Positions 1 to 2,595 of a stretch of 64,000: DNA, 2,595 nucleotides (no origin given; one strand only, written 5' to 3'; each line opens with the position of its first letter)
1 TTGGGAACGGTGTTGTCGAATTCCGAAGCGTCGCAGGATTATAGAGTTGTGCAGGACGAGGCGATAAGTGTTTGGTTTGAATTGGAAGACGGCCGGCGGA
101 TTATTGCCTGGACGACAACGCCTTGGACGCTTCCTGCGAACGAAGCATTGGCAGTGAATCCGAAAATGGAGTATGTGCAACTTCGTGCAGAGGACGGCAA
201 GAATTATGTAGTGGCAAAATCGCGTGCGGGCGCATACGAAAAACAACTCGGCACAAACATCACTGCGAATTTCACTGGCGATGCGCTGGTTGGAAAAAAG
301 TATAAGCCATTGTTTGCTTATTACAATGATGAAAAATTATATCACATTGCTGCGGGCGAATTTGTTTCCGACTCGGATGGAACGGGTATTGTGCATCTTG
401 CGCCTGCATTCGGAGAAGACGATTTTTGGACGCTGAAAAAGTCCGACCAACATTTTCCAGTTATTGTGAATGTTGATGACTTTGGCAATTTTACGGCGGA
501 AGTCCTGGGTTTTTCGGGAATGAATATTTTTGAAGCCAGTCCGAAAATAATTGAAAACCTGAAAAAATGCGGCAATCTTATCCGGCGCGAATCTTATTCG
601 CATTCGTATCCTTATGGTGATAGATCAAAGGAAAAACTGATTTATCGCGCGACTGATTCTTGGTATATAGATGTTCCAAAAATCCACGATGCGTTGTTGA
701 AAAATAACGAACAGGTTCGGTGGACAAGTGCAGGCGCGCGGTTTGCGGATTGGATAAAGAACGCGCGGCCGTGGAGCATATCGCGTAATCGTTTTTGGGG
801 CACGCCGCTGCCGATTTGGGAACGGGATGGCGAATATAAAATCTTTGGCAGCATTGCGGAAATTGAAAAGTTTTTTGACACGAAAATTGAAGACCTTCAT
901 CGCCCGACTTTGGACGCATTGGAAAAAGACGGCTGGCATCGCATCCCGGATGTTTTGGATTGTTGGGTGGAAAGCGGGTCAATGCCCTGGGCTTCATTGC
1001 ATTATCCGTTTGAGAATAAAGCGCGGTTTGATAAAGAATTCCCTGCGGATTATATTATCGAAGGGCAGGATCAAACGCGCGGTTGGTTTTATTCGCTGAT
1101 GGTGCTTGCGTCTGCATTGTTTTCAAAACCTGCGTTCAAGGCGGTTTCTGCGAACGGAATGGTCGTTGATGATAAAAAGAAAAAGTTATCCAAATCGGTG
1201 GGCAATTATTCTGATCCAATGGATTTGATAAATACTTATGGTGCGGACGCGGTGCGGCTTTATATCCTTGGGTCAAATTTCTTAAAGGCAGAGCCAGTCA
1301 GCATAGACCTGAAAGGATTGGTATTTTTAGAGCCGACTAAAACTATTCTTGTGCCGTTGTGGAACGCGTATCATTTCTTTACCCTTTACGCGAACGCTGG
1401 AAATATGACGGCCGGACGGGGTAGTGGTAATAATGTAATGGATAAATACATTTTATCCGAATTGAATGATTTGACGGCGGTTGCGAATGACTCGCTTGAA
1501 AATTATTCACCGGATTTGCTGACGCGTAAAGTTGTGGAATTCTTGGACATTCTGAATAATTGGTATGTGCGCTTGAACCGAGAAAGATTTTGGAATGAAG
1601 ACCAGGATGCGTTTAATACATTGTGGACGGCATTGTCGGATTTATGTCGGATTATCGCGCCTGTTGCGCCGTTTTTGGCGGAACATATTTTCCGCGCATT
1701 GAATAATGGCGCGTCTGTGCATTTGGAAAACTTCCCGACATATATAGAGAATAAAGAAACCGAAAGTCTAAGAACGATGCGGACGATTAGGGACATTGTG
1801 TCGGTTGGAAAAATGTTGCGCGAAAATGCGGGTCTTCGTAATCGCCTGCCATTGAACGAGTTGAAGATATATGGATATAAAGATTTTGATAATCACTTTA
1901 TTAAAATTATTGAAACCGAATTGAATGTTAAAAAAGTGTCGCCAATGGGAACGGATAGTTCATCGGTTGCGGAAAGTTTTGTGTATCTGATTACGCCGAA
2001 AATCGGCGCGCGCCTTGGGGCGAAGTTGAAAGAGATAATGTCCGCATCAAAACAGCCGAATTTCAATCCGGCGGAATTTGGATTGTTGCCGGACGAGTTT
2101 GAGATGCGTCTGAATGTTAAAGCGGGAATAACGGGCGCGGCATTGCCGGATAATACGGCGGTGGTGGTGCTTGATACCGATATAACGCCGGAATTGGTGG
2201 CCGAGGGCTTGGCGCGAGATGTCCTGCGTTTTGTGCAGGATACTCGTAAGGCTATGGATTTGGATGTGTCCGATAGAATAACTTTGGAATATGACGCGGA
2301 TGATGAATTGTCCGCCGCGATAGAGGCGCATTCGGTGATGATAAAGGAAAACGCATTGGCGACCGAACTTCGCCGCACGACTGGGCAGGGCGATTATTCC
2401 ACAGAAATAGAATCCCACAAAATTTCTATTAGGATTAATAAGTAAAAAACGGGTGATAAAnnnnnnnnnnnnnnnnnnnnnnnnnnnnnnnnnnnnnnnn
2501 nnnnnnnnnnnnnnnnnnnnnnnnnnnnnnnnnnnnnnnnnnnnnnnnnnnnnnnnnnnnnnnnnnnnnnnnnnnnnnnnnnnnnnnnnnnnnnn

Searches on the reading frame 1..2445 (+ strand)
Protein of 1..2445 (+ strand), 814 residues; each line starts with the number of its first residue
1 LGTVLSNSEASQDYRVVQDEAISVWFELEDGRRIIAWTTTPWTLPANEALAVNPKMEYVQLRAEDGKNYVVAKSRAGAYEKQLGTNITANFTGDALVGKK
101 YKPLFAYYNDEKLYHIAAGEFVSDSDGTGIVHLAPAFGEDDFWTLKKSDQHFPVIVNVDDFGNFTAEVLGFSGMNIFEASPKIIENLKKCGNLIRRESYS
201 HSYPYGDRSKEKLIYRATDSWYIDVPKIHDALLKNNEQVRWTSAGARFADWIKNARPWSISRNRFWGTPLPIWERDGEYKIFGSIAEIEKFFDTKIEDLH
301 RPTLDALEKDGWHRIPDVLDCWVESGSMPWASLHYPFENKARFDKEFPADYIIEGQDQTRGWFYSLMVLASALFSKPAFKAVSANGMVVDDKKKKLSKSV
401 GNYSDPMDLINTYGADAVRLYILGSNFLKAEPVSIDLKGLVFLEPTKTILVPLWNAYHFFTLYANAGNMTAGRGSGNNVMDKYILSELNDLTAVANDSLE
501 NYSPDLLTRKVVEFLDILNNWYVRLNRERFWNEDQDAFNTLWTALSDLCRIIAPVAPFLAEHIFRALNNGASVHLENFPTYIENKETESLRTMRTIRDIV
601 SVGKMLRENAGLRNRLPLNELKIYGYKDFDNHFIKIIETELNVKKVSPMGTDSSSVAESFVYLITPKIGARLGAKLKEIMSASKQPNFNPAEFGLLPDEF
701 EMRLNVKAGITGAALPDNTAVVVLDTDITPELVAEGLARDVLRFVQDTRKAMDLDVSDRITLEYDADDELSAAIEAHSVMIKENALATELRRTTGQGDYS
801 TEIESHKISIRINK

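Call 60: search_protein_families(library=pfam, proteins=[window:1-2445:+], max_evalue=0.01)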
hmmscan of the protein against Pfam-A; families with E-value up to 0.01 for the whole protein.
window:1-2445:+ (814 aa): 4 families
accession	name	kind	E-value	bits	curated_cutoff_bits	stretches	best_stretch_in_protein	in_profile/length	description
PF00133.28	tRNA-synt_1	-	2e-64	218.3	22.7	1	62-431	184-411/414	tRNA synthetases class I (I, L, M and V)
PF08264.19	Anticodon_1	-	1.5e-26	93.5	25.1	1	481-619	1-145/148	Anticodon-binding domain of tRNA ligase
PF19302.4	DUF5915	-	8.2e-25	87.9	27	1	714-814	94-194/195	Domain of unknown function (DUF5915)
PF09334.17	tRNA-synt_1g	-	1e-07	31.5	20.1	1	204-276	167-241/391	tRNA synthetases class I (M)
